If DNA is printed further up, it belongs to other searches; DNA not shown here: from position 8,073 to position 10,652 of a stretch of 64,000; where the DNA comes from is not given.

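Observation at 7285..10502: Orphan 759-aa protein translationally coupled to an ArnA/FDH-type formyltransferase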

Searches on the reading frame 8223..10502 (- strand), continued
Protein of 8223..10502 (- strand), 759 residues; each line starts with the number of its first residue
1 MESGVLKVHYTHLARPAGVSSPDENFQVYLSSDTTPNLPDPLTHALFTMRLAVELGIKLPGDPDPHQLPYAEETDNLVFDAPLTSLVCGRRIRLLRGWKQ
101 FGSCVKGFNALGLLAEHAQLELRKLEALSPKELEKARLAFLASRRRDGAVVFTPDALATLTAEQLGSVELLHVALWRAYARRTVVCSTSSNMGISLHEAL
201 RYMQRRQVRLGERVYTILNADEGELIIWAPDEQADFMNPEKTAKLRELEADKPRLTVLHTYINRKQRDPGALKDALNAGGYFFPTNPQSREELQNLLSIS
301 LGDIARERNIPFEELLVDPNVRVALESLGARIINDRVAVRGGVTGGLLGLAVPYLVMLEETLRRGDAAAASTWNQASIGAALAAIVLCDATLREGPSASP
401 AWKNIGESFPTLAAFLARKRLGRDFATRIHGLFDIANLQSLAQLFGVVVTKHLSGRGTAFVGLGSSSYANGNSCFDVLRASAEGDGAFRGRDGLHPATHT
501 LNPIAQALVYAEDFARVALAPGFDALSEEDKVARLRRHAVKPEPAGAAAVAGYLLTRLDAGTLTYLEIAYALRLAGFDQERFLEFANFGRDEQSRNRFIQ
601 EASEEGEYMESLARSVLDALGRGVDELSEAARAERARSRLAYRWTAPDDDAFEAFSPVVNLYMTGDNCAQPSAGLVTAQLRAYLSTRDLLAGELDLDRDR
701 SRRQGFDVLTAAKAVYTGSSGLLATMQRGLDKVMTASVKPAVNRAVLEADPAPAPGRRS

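Call 28: search_solved_structures(query=A1, max_evalue=10, show_alignments=3)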
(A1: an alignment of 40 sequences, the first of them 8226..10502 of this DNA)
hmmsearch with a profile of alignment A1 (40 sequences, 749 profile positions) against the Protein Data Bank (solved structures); distinct sequences matched with E-value up to 10: 1.
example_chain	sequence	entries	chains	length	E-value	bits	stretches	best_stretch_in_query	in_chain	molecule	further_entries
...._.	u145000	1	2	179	0.67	11.4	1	635-711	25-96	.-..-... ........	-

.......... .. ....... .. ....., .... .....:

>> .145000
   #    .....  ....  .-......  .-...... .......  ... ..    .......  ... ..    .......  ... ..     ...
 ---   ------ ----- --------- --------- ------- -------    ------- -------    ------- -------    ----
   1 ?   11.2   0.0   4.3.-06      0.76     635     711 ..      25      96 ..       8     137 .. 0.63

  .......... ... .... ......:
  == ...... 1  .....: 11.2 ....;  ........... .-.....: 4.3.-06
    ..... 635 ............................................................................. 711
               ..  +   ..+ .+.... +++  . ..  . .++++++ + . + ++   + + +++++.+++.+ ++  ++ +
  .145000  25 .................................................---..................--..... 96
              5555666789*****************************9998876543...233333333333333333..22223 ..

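Call 29: search_protein_families(library=pfam, proteins=[P0147, P0153, P0160, P0163, P0165, P0170, P0175, P0176, P0182, P0212], max_evalue=0.1)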
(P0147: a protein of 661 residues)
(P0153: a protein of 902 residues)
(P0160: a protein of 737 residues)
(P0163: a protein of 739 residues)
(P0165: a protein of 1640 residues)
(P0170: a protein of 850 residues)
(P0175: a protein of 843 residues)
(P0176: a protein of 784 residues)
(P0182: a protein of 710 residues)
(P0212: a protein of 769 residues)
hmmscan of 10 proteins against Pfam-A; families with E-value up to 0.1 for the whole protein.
P0147 (661 aa): 2 families
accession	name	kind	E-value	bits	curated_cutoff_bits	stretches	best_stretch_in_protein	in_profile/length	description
PF08823.16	PG_binding_2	-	0.0077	16.9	21.1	1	76-110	27-72/74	Putative peptidoglycan binding domain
PF22382.1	EndoS_helical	-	0.05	13.8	26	0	123-147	20-44/64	Endo-beta-N-acetylglucosaminidase, helical bundle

P0153 (902 aa): 0 families

P0160 (737 aa): 0 families

P0163 (739 aa): 0 families

P0165 (1640 aa): 4 families
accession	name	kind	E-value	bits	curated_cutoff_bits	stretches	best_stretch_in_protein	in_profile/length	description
PF01645.23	Glu_synthase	-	1.6e-63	215.5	20.4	1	1026-1314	69-362/369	Conserved region in glutamate synthase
PF04898.20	Glu_syn_central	-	1.2e-27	97.4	22.8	1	648-891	5-277/277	Glutamate synthase central domain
PF01493.24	GXGXG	-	2.1e-19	70.3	32.5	1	1396-1527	31-170/190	GXGXG motif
PF05230.16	MASE2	-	0.027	14.9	25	1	813-851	16-54/89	MASE2 domain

P0170 (850 aa): 0 families

P0175 (843 aa): 0 families

P0176 (784 aa): 0 families

P0182 (710 aa): 0 families

P0212 (769 aa): 1 family
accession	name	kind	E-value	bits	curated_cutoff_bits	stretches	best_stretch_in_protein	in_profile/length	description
PF06108.18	DUF952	-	0.034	14.5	23.7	0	462-497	50-88/90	Protein of unknown function (DUF952)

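Call 30: find_related_loci(query=A1, collection=genome_contigs, flank=10000)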
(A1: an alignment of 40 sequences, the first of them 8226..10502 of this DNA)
Query A1 (759 aa) in genome_contigs; peptide patterns used: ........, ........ (x = any residue, [..] = any of these).
87 stretches matched a pattern; 43 encode a relative of the query (tblastn E <= 1e-3); 42 distinct loci.
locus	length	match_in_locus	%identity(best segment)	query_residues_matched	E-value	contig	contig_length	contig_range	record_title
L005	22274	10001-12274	90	1-758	0e+0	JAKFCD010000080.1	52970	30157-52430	MAG: Elusimicrobiota bacterium isolate LC012 contig-124_626, whole genome shotgun sequence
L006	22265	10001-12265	62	1-753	0e+0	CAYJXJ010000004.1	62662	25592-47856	MAG TPA_asm: uncultured Elusimicrobia bacterium isolate ERP125453_co1_480 genome assembly, contig: NODE_297_length_62662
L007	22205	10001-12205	55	7-733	0e+0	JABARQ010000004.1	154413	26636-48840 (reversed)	MAG: Prosthecobacter sp. isolate Bin_70R c_000000000494, whole genome shotgun sequence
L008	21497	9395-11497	57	40-733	0e+0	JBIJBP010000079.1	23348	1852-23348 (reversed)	MAG: Prosthecobacter sp. isolate ME2006-08-08D7_3300042516_group2_bin8 Rohwer_bin2775_scaffold_1050_c1, whole genome sho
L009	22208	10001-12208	54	3-731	0e+0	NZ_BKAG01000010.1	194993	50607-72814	Brevifollis gellanilyticus strain NBRC 108608 sequence010, whole genome shotgun sequence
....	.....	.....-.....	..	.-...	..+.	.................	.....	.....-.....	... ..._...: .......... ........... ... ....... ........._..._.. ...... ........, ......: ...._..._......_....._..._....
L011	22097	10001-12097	56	41-746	0e+0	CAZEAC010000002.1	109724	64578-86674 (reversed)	MAG TPA_asm: uncultured Bdellovibrionales bacterium isolate SRP342105_co1_466 genome assembly, contig: NODE_217_length_1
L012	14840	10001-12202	53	5-731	0e+0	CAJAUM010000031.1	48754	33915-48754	MAG: uncultured Bacteroidales bacterium isolate Loc090907-6m_bin-511 genome assembly, contig: bin-511:031/155, whole gen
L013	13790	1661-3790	57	28-731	0e+0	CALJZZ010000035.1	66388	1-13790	MAG TPA_asm: uncultured Verrucomicrobiaceae bacterium isolate SRR1506984_bin.23_CONCOCT_v1.1_MAG genome assembly, contig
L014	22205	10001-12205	55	7-733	0e+0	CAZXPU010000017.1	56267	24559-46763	MAG TPA_asm: uncultured Brevifollis sp. isolate SRP292972_co3_92 genome assembly, contig: NODE_466_length_56267_cov_5.51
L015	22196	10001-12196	54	7-731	0e+0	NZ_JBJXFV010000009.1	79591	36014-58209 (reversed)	MAG: Prosthecobacter sp. isolate F1F2.bin.412 k127_17352, whole genome shotgun sequence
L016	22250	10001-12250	53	7-750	0e+0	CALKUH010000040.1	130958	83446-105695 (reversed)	MAG TPA_asm: uncultured Verrucomicrobia bacterium isolate SRR5576005_bin.86_CONCOCT_v1.1_MAG genome assembly, contig: ER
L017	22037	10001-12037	57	7-678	0e+0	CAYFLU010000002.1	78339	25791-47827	MAG TPA_asm: uncultured Solibacteraceae bacterium isolate ERP107066_co1_201 genome assembly, contig: NODE_15_length_7833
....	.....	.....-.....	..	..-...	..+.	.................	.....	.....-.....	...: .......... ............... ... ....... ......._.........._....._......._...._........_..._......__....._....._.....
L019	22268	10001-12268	47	6-753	0e+0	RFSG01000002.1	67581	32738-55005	MAG: Sphingobacteriia bacterium isolate WB4_1_1474 contig_100_1, whole genome shotgun sequence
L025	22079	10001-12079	46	5-695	0e+0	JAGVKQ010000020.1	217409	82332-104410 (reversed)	MAG: Candidatus Caenarcanales bacterium isolate SW_12 c_000000007501, whole genome shotgun sequence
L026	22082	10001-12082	47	5-695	0e+0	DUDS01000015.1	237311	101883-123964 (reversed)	MAG TPA_asm: Candidatus Melainabacteria bacterium SSGW_16 3300000574.qc.1_(paired)_contig_272, whole genome shotgun sequ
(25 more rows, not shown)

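Call 52: search_protein_families(library=ncbifam, proteins=[L004:338-1579:+, L004:5428-6252:+, L001:8381-9577:+, L001:12260-12979:+, L001:9574-10011:+, L001:7198-8352:+], max_evalue=0.001)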
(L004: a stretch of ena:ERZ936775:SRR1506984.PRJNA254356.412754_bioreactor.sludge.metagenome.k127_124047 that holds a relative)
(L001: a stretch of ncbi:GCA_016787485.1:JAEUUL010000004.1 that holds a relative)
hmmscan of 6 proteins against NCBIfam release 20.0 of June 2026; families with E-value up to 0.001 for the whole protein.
L004:338-1579:+ (413 aa): 7 families
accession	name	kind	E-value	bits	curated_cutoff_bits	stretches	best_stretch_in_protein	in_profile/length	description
NF040817.1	GdhA_Arch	equivalog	1.2e-98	331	750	1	15-410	14-410/419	glutamate dehydrogenase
NF041398.1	GluDhGdhB_Halo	equivalog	2.1e-97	326.6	620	1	17-410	13-402/410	glutamate dehydrogenase GdhB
NF006929.0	PRK09414.1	equivalog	2.5e-56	191.5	536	1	26-390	48-416/445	NADP-specific glutamate dehydrogenase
NF010633.0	PRK14030.1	subfamily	2e-42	145.9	743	1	27-388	45-414/445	glutamate dehydrogenase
NF010634.0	PRK14031.1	equivalog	8.2e-41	139.9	822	1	28-378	46-403/444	NADP-specific glutamate dehydrogenase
NF035922.1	Trp_DH_ScyB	equivalog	1.7e-08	33.8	600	1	275-410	212-342/346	tryptophan dehydrogenase ScyB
NF004912.0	PRK06270.1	equivalog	0.00066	19.2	373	0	217-312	9-113/343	homoserine dehydrogenase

L004:5428-6252:+ (274 aa): 0 families

L001:8381-9577:+ (398 aa): 17 families
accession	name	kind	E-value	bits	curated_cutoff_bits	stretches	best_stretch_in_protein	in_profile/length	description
NF002563.0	PRK02186.1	subfamily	6e-26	90.9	625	1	44-397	47-397/890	argininosuccinate lyase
NF005543.0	PRK07206.1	subfamily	1.3e-14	53.7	302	1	44-384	48-400/416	hypothetical protein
TIGR00877.1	purD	equivalog_domain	2.6e-12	46.3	288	1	9-219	6-222/425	phosphoribosylamine--glycine ligase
NF006766.0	PRK09288.1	equivalog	6.9e-11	41.5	339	1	9-276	18-284/396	formate-dependent phosphoribosylglycinamide formyltransferase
TIGR03909.1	pyrrolys_PylC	equivalog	9.9e-11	41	248.3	2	7-76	3-71/374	3-methylornithine--L-lysine ligase PylC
TIGR01142.1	purT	equivalog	2.2e-09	36.7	502.15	1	9-278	5-273/380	phosphoribosylglycinamide formyltransferase 2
NF041595.1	dap_A_syn_DdaF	equivalog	1.6e-08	33.7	840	1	59-281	70-296/424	dapdiamide A synthase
NF004679.0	PRK06019.1-5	equivalog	2.7e-08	33.1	326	1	6-276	5-267/376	5-(carboxyamino)imidazole ribonucleotide synthase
TIGR01161.1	purK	equivalog_domain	1e-07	31.6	318.4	1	7-191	3-180/362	5-(carboxyamino)imidazole ribonucleotide synthase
NF004677.0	PRK06019.1-3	equivalog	2.1e-07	30.1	441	1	3-276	11-275/389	5-(carboxyamino)imidazole ribonucleotide synthase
NF002527.0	PRK01966.1-3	equivalog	1.5e-06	27.6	310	1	97-275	111-296/332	D-alanine--D-alanine ligase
NF004675.0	PRK06019.1-1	equivalog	1.3e-05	24.2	375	1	4-276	10-273/375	5-(carboxyamino)imidazole ribonucleotide synthase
NF053745.1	AAntcapLigBacD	equivalog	5.3e-05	21.8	850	1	51-112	84-144/471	alanine--anticapsin ligase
NF002378.0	PRK01372.1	subfamily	0.00012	20.9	243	1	144-278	136-272/305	D-alanine--D-alanine ligase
NF053643.1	Ddl_archaea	equivalog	0.00018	20.6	500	1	102-212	104-204/367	putative pseudomurein biosynthesis ATP-grasp protein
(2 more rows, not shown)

L001:12260-12979:+ (239 aa): 0 families

L001:9574-10011:+ (145 aa): 3 families
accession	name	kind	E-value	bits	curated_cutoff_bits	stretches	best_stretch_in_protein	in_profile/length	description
TIGR00004.1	TIGR00004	subfamily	5.1e-21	75.1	106.25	1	21-139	18-125/125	Rid family detoxifying hydrolase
NF008490.0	PRK11401.1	equivalog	6e-11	42.3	222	1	58-140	44-128/129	enamine/imine deaminase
TIGR03610.1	RutC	equivalog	6.2e-05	23.1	169.1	1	53-137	40-124/127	pyrimidine utilization protein C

L001:7198-8352:+ (384 aa): 74 families (the best 25 are shown)
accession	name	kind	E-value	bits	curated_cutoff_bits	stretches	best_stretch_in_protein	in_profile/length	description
NF041091.1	asp_aminotase_Arch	equivalog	3.7e-92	309.1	550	1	5-370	2-360/376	aspartate aminotransferase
NF004770.0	PRK06108.1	subfamily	1.6e-74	251.1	422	1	8-376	11-383/396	pyridoxal phosphate-dependent aminotransferase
NF041364.1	GntC_guanitoxin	equivalog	1.8e-73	247.5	415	1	35-371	3-343/356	guanitoxin biosynthesis PLP-dependent (S)-gamma-hydroxy-L-arginine cyclodehydratase GntC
NF005817.0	PRK07683.1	equivalog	1.8e-69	234.3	575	1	21-371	19-367/387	aminotransferase A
NF004769.0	PRK06107.1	equivalog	6.7e-67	226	617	1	6-369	9-382/402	aspartate transaminase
NF006229.0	PRK08361.1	equivalog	1.2e-66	225.3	624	1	25-370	28-373/391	aspartate aminotransferase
NF005816.0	PRK07682.1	equivalog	2.3e-66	224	620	1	25-369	24-367/390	aminotransferase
NF005588.0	PRK07309.1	equivalog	4.8e-66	223.3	576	1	26-372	26-373/391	pyridoxal phosphate-dependent aminotransferase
NF005601.0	PRK07337.1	equivalog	6.4e-63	213.2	496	1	1-370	6-377/394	pyridoxal phosphate-dependent aminotransferase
NF004975.0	PRK06348.1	equivalog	3.2e-62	210.7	549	1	15-370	14-368/384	pyridoxal phosphate-dependent aminotransferase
NF006514.0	PRK08960.1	equivalog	7.1e-61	206.1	554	1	7-369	9-369/388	pyridoxal phosphate-dependent aminotransferase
NF006230.0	PRK08363.1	equivalog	9.9e-61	205.7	534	1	20-367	20-374/398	alanine aminotransferase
NF005305.0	PRK06836.1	equivalog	3.6e-60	204.3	376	1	26-371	29-377/396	pyridoxal phosphate-dependent aminotransferase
TIGR03540.1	DapC_direct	equivalog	2.1e-59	201.4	593.25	1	14-371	13-370/383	LL-diaminopimelate aminotransferase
NF006756.0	PRK09276.1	subfamily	6.1e-59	199.9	507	1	1-374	2-375/387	LL-diaminopimelate aminotransferase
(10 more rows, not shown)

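Call 55: find_encoding_contigs(protein=P0165, flank=10000, max_places=2)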
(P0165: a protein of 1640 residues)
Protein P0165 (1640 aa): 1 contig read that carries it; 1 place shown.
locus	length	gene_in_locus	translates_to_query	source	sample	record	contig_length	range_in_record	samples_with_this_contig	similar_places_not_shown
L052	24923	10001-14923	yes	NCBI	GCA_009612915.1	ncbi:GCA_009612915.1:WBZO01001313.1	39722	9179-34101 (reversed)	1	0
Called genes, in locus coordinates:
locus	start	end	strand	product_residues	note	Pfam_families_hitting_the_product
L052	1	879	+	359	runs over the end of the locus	PF05140:ResB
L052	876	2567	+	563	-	PF01578:Cytochrom_C_asm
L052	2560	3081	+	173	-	PF00085:Thioredoxin (weak), PF00578:AhpC-TSA, PF08534:Redoxin, PF13905:Thioredoxin_8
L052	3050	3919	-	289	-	PF05448:AXE1 (faint), PF20434:BD-FAE (faint), PF00326:Peptidase_S9, PF12146:Hydrolase_4 (faint), PF12697:Abhydrolase_6 (weak)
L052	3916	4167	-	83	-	-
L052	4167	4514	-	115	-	-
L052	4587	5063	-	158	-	-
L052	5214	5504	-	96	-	PF01541:GIY-YIG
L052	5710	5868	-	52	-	-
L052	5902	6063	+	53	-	-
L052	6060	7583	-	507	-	-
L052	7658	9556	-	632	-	-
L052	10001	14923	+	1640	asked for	PF04898:Glu_syn_central, PF01645:Glu_synthase, PF01493:GXGXG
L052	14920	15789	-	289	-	-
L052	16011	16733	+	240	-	PF00027:cNMP_binding, PF13545:HTH_Crp_2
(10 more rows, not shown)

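Call 56: find_encoding_contigs(protein=P0160, flank=10000, max_places=2)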
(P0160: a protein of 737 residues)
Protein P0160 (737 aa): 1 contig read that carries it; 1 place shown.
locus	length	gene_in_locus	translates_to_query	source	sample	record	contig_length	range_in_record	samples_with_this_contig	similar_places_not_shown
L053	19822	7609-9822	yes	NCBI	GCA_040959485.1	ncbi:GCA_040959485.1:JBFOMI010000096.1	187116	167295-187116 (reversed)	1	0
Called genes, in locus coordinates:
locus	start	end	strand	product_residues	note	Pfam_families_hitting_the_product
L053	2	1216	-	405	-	?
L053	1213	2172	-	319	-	-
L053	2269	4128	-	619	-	PF02743:dCache_1 (weak), PF00512:HisKA, PF02518:HATPase_c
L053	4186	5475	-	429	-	-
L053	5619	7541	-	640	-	PF00512:HisKA, PF02518:HATPase_c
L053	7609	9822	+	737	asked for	-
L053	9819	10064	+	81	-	-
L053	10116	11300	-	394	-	PF01612:DNA_pol_A_exo1, PF00570:HRDC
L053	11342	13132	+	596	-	PF01336:tRNA_anti-codon, PF00152:tRNA-synt_2, PF02938:GAD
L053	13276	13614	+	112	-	PF05071:NDUFA12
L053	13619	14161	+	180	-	PF02470:MlaD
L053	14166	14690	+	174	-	PF09923:DUF2155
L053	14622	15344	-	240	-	PF01569:PAP2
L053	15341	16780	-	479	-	PF02366:PMT (weak), PF13231:PMT_2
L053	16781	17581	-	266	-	PF05690:ThiG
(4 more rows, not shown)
